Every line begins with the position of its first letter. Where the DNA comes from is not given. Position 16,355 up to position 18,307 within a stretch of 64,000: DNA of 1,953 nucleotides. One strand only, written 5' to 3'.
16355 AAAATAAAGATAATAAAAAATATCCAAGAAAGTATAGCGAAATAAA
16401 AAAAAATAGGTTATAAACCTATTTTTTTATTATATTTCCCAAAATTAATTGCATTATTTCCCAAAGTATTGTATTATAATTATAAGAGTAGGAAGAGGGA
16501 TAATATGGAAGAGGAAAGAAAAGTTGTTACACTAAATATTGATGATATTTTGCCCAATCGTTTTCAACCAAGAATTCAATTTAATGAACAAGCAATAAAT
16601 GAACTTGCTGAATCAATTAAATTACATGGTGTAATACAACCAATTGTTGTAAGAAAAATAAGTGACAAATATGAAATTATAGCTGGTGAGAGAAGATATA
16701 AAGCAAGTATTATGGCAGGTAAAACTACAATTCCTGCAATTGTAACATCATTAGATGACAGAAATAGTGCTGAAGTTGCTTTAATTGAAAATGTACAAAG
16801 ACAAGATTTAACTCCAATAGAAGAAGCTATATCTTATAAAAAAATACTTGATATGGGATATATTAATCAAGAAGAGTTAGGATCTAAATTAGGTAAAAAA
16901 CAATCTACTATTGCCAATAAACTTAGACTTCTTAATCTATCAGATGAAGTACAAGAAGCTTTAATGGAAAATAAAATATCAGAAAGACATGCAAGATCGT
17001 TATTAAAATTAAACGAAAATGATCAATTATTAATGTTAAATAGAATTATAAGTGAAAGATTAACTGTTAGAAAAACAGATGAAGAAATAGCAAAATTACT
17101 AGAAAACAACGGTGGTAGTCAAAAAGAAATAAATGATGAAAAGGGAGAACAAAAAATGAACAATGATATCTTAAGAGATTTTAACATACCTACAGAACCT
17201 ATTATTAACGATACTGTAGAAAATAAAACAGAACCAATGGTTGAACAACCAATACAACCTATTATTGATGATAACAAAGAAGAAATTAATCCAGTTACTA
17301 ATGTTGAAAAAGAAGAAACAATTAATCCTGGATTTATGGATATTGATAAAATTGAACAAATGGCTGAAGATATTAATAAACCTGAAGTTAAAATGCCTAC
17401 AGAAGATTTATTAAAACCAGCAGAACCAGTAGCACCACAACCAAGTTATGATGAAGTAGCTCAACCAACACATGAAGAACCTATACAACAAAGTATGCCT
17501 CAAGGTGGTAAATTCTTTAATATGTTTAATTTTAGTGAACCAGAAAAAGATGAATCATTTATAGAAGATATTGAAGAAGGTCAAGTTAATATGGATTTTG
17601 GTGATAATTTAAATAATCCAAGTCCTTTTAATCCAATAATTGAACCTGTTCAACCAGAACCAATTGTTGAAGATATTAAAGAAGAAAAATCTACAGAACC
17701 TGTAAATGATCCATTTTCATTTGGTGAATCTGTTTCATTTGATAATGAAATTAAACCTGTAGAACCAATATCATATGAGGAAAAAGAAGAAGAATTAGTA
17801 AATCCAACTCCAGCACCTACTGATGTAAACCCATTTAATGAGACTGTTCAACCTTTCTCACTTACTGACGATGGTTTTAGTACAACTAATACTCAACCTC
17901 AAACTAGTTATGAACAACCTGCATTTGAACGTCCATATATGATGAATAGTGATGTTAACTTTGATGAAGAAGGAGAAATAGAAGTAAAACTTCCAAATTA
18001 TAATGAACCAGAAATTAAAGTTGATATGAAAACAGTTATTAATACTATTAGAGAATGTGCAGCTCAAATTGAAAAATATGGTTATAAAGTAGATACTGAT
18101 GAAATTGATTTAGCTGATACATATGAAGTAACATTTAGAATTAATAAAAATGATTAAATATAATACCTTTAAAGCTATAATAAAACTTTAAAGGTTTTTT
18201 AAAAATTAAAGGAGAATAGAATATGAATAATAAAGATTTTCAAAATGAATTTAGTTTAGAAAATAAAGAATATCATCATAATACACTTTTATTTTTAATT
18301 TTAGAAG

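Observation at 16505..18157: Noc-like ParB with a ~300-aa acidic disordered insertion, no N-terminal membrane helix and no soj/spo0J partners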

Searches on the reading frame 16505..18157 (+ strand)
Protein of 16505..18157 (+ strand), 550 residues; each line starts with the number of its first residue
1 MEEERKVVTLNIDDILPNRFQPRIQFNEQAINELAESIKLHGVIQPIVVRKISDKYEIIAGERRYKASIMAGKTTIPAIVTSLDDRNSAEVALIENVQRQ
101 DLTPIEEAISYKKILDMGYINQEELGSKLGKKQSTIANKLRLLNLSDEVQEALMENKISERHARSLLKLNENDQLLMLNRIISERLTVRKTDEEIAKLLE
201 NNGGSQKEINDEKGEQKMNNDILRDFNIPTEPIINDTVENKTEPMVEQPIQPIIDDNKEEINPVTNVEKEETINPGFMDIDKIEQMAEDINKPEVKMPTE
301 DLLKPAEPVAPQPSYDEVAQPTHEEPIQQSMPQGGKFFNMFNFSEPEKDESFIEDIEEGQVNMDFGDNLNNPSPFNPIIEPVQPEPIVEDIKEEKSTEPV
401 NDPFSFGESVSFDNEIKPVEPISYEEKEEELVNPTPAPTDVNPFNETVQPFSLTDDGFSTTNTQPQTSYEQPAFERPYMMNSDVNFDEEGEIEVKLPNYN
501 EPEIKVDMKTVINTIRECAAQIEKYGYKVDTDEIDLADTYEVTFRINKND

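Call 4: search_protein_families(library=pfam, proteins=[window:16505-18157:+], max_evalue=1)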
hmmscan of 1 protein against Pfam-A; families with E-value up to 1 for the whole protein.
window:16505-18157:+ (550 aa): 2 families
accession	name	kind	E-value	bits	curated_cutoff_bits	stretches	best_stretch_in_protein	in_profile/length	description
PF02195.25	ParB_N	-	1.6e-32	111.8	26.3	1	6-98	2-95/95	ParB N-terminal domain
PF17762.8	HTH_ParB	-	2.5e-31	108.3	22.6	1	100-198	1-100/102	ParB HTH domain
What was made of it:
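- On Noc (nucleoid occlusion protein, TIGR04285): Pfam ParB_N, E = 1.6e-32 (call 4).
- Checked: Pfam finds ParB_N at aa 6-98 and HTH_ParB at aa 100-198 (call 4).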

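Call 5: search_protein_families(library=ncbifam, proteins=[window:16505-18157:+], max_evalue=1)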
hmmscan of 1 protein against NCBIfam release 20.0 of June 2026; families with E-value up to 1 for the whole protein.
window:16505-18157:+ (550 aa): 8 families
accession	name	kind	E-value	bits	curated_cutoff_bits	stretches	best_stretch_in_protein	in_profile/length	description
TIGR04285.1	nucleoid_noc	exception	3.6e-86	288.7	315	2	6-233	1-222/255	nucleoid occlusion protein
TIGR00180.1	parB_part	domain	1.2e-51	175.1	58.45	1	5-177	3-181/186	ParB/RepB/Spo0J family partition protein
TIGR03734.1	PRTRC_parB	hypoth_equivalog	8.3e-39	133.5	278.6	1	21-199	7-190/555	PRTRC system ParB family protein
TIGR03454.1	partition_RepB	equivalog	3.4e-18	66.1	201.5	1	3-142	60-200/325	plasmid partitioning protein RepB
NF010406.0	PRK13832.1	subfamily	5.9e-15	54.8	640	1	23-144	21-143/578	plasmid partitioning protein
NF010440.0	PRK13866.1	equivalog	5.9e-08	32.2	522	1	28-119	87-180/336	plasmid partitioning protein RepB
NF053625.1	SerKinSerKArch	equivalog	0.00035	19.8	380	1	20-82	24-89/244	ADP-dependent L-serine kinase SerK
NF010252.0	PRK13698.1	equivalog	0.00035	19.6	274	1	26-99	84-156/323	ParB/RepB/Spo0J family plasmid partition protein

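Call 9: find_homologous_proteins(query=window:16505-18157:+, max_evalue=1e-10)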
Query window:16505-18157:+ (550 aa): 7939 proteins with E <= 1e-10 among 8000 candidates; the best 120 are listed.
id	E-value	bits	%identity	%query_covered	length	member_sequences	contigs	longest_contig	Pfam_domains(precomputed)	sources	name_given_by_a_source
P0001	2.6e-228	778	71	100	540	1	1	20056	PF17762.9,PF02195.27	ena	-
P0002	4.7e-228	777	71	100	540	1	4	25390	PF17762.9,PF02195.27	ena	-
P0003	6.0e-228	776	72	100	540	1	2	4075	PF17762.9,PF02195.27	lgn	-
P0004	6.5e-228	776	72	100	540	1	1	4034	PF17762.9,PF02195.27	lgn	-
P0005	6.7e-228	776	70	100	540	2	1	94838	PF17762.9,PF02195.27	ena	-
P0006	2.1e-225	768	70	100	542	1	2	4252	PF17762.9,PF02195.27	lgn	-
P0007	3.0e-225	767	70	100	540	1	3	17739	PF17762.9,PF02195.27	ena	-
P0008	4.9e-225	767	70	100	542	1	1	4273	PF17762.9,PF02195.27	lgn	-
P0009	1.4e-223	762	69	100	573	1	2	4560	PF17762.9,PF02195.27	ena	-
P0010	3.8e-221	754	69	100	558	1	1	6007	PF17762.9,PF02195.27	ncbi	-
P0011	1.2e-220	752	71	100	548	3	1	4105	PF17762.9,PF02195.27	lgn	-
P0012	3.6e-208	711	69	100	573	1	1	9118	PF17762.9,PF02195.27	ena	-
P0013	2.4e-194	666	68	100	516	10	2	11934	PF17762.9,PF02195.27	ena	-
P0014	5.5e-192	658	61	100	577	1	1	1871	PF17762.9,PF02195.27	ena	-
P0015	5.7e-190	651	64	100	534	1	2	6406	PF17762.9,PF02195.27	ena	-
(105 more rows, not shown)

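Call 12: search_solved_structures(query=window:16505-18157:+, max_evalue=0.00001, show_alignments=2)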
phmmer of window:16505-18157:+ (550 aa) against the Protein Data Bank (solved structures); distinct sequences matched with E-value up to 0.00001: 13.
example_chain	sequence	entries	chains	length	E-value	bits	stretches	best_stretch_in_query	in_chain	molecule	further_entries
7ng0_A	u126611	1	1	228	4.1e-59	204.4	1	10-202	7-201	Nucleoid occlusion protein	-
7nfu_A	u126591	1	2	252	4.6e-59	204.2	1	3-202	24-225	Nucleoid occlusion protein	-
7ol9_A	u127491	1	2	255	8.8e-52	180.2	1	5-202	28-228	Nucleoid occlusion protein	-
1vz0_A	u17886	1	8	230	6.5e-49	170.7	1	7-192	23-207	Chromosome-partitioning protein Spo0J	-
4umk_A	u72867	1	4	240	3.7e-48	168.3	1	3-198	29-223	PROBABLE CHROMOSOME-PARTITIONING PROTEIN PARB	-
6sdk_A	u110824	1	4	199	6.3e-45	157.6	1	9-200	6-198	Stage 0 sporulation protein J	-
7bnk_A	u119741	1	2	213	2.4e-42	149.1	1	7-196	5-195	ParB family protein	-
7o0n_A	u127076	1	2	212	1.6e-41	146.4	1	7-196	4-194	ParB family protein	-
7bnr_A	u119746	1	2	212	1.6e-41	146.4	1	7-196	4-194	ParB family protein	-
6t1f_A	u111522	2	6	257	2e-35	126.2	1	15-204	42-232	Chromosome-partitioning protein ParB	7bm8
6y93_A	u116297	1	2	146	1.3e-28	103.8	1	88-203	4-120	Nucleoid occlusion protein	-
6s6h_A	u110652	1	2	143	1.2e-16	64.3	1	90-204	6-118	Chromosome-partitioning protein ParB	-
8qa8_A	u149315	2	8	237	2.1e-12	50.3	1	11-158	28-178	Transcriptional repressor protein KorB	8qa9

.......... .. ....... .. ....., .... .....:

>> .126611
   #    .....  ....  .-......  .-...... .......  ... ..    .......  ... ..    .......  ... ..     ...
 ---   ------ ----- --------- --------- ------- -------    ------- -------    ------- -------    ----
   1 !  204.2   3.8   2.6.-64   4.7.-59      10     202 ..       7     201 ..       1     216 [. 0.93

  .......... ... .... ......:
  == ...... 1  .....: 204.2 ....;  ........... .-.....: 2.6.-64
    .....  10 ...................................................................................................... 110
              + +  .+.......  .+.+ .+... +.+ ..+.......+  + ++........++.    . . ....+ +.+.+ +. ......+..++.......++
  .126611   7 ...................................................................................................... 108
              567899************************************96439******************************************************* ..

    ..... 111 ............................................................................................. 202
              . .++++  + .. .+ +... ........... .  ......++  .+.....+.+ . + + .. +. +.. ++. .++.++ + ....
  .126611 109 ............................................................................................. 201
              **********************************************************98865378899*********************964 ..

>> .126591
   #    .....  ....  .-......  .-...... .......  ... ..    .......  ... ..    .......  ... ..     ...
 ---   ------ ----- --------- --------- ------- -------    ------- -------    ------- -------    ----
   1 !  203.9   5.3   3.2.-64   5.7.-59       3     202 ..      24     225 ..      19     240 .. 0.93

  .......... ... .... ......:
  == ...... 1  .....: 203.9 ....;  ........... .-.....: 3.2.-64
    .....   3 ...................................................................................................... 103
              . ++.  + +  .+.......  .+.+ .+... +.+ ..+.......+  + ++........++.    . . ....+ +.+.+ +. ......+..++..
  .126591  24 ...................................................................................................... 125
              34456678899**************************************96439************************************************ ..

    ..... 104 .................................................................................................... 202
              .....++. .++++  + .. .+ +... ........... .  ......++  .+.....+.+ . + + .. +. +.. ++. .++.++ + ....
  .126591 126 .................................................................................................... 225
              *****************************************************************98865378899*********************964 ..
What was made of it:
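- Closest known: KorB of plasmid RK2. Different: Similarity is distant (50 bits, call 12).
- By sequence, PDB Noc 7NG0 and 7NFU score 204 bits, against 171 and 158 for Spo0J (call 12).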

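Call 13: find_related_loci(query=window:16505-18157:+, collection=genome_contigs, flank=10000)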
Query window:16505-18157:+ (550 aa) in genome_contigs; peptide patterns used: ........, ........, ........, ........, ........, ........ (x = any residue, [..] = any of these).
167 stretches matched a pattern; 24 encode a relative of the query (tblastn E <= 1e-3); 24 distinct loci.
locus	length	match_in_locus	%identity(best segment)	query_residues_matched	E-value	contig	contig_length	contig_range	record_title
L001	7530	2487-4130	72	1-550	0e+0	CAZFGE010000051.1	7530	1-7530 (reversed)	MAG TPA_asm: uncultured Muribaculaceae bacterium isolate SRP278969_co1_93 genome assembly, contig: NODE_15299_length_753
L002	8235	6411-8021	59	1-549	0e+0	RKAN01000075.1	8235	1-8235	MAG: bacterium isolate UBG175 contig1407963, whole genome shotgun sequence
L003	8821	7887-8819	81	1-311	2e-154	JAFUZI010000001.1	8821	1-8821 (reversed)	MAG: Bacilli bacterium isolate RGIG4963 Roe_deer_Rumen-4__c4448, whole genome shotgun sequence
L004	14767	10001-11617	51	1-548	5e-146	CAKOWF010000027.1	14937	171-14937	MAG: uncultured Bacilli bacterium isolate REFINED_METABAT215_TOP10_CONTIGS_1500_ASSEMBLY_K77_MERGED__Hadza_MoBio_hadza-A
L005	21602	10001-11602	50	4-548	2e-140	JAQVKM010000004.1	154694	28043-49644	MAG: Bacilli bacterium isolate STE_87 NODE_115_length_154694_cov_6.445121_Sandtown_E, whole genome shotgun sequence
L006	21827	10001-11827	46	1-548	1e-133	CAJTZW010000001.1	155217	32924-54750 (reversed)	MAG TPA_asm: uncultured Bacilli bacterium isolate MGBC122606 genome assembly, contig: MGBC122606.1, whole genome shotgun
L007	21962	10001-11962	42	1-548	3e-122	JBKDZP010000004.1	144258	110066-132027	MAG: Bacilli bacterium isolate VLC_121 c_000000919320, whole genome shotgun sequence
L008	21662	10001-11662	48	1-548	8e-141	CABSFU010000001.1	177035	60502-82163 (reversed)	MAG TPA_asm: uncultured Bacillales bacterium isolate MGYG-HGUT-02248 genome assembly, contig: GUT_GENOME139761_1, whole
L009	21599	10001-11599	56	1-548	7e-100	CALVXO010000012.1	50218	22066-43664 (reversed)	MAG: uncultured Bacilli bacterium isolate BRZ_PD__bin30 genome assembly, contig: BRZ_PD__NODE_829_length_50218_cov_13.39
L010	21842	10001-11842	43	1-548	4e-121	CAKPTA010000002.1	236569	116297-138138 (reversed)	MAG: uncultured Bacilli bacterium isolate REFINED_METABAT215_SUBJECT_CONTIGS_1500_ASSEMBLY_K77_MERGED__Pilot_MoBio_Fiber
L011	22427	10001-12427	55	1-548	8e-96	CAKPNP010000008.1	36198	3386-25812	MAG: uncultured Bacilli bacterium isolate REFINED_METABAT215_TOP10_CONTIGS_1500_ASSEMBLY_K77_MERGED__Hadza_PheChl_Fiber-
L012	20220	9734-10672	52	1-374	8e-96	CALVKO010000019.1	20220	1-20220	MAG: uncultured Bacilli bacterium isolate BRZ_EG__bin97 genome assembly, contig: BRZ_EG__NODE_3608_length_20220_cov_19.5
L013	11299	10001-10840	53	1-345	3e-95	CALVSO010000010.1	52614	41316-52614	MAG: uncultured Bacilli bacterium isolate BRZ_CH__bin62 genome assembly, contig: BRZ_CH__NODE_934_length_52614_cov_23.43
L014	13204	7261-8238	52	1-386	5e-98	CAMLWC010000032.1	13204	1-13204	MAG: uncultured Tenericutes bacterium isolate ERR4303194_bin.18_MetaWRAP_v1.1_MAG genome assembly, contig: NODE_3998_len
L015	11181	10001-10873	53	1-352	2e-93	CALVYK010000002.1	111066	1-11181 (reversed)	MAG: uncultured Bacilli bacterium isolate BRZ_AM__bin79 genome assembly, contig: BRZ_AM__NODE_216_length_111066_cov_24.7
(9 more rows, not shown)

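Call 35: predict_structure(alignment_id=A1)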
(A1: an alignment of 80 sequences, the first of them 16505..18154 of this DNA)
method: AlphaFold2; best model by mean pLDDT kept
length: 550 residues; sequences in the alignment: 80
mean_pLDDT: 64.9   pTM: 0.35
mean pLDDT of the five models: 64.9, 61.6, 61.6, 60.6, 59.7
residues with pLDDT >= 90: 145; 70-90: 103; 50-70: 88; < 50: 214
segments of 3 or more residues with pLDDT < 50: 1-4, 204-219, 234-274, 306-335, 342-348, 359-442, 461-476, 497-502
pLDDT, mean of each block of 10 residues (from residue 1): 65 87 82 93 88 87 92 91 69 82 90 88 87 92 95 94 94 95 94 92 51 43 68 47 38 37 37 55 72 53 49 36 34 48 49 54 43 40 37 36 37 37 38 33 49 58 36 46 66 55 68 92 90 89 85
secondary structure, 60 per line:
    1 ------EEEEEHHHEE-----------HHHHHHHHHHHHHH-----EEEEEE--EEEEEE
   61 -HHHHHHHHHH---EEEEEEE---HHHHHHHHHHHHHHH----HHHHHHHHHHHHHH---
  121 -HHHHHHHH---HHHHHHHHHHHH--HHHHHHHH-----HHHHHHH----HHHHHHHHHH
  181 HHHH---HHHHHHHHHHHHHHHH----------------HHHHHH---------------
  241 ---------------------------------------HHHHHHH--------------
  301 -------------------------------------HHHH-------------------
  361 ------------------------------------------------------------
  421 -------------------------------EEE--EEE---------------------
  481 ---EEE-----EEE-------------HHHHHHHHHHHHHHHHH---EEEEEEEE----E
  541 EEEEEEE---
elements in order: E7-11 H28-41 E47-52 E55-60 H62-71 E75-81 H85-99 H104-117 H122-129 H133-144 H147-154 H160-166 H171-184 H188-203 H220-225 H280-286 H338-341 E452-454 E457-459 E484-486 E492-494 H508-524 E528-535 E540-547
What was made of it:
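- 16505..17113 (+): Folded ParB/Noc core (aa 1-203): a CTP-binding N-terminal domain with box I PNRFQPR (16553-16573), box II GERRYKA (16685-16705) and box III IENVQR (16784-16801), followed by the Noc-type HTH DNA-binding domain. Pfam ParB_N and HTH_ParB (call 4). pLDDT is 82-95 (call 35).
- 17156..17206 (+): Conserved linker motif 1: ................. (aa 218-234), with a short predicted helix at 220-225. Helix in call 35.
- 17834..17878 (+): Conserved linker motif 5: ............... (aa 444-458), a weakly predicted hairpin. Strands at 452-459 (call 35).
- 18017..18157 (+): Noc-type C-terminal dimerisation domain (aa 505-550) plus stop codon. pLDDT is about 90, with a helix at 508-524 and two strands (call 35).
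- On Noc (nucleoid occlusion protein, TIGR04285): AlphaFold2 pLDDT is about 90 (call 35).
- Checked: AlphaFold2 gives pLDDT below 50 for most of it, against 82-95 for aa 5-203 and about 90 for aa 505-548 (call 35).
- AlphaFold2 shows two folded modules joined by a disordered linker (call 35). AlphaFold2 gives only a 4-residue helix there, with low confidence (call 35).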

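Call 63: search_protein_representatives(alignment_id=A1)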
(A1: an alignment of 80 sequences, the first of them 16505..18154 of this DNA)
Query: 80 sequences, 533 profile positions. Proteins with E-value up to 0.001 (for the whole library): 86877; up to 1e-10: 52148; up to 1e-30: 12005. The best 150 are listed.
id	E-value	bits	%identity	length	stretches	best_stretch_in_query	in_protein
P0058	5.1e-229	778.2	-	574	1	1-533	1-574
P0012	4.7e-223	758.6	-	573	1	1-532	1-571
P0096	8.6e-213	724.7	-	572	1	1-532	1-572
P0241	6.8e-211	718.4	-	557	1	3-533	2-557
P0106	2.0e-196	670.7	-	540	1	1-533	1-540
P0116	4.2e-194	663.0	-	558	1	1-532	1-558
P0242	3.8e-188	643.4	-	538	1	4-533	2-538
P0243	1.2e-185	635.1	-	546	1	1-533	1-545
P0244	1.0e-184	632.0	-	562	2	1-217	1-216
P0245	3.0e-180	617.3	-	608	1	1-533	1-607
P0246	9.7e-180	615.6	-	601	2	1-238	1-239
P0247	5.5e-179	613.1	-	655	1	1-533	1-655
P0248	9.8e-176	602.4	-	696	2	1-341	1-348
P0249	2.8e-173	594.3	-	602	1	1-532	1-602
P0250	5.6e-166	570.2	-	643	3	1-270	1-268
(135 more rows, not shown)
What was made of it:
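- Checked: 118 full-length homologue clusters of 513-600 aa share it (call 9), and so do the top 150 representatives at 50% identity (406-834 aa, call 63).
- The uninterrupted architecture recurs in hundreds of independent assemblies from ENA, NCBI, JGI and Logan (calls 9, 63).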
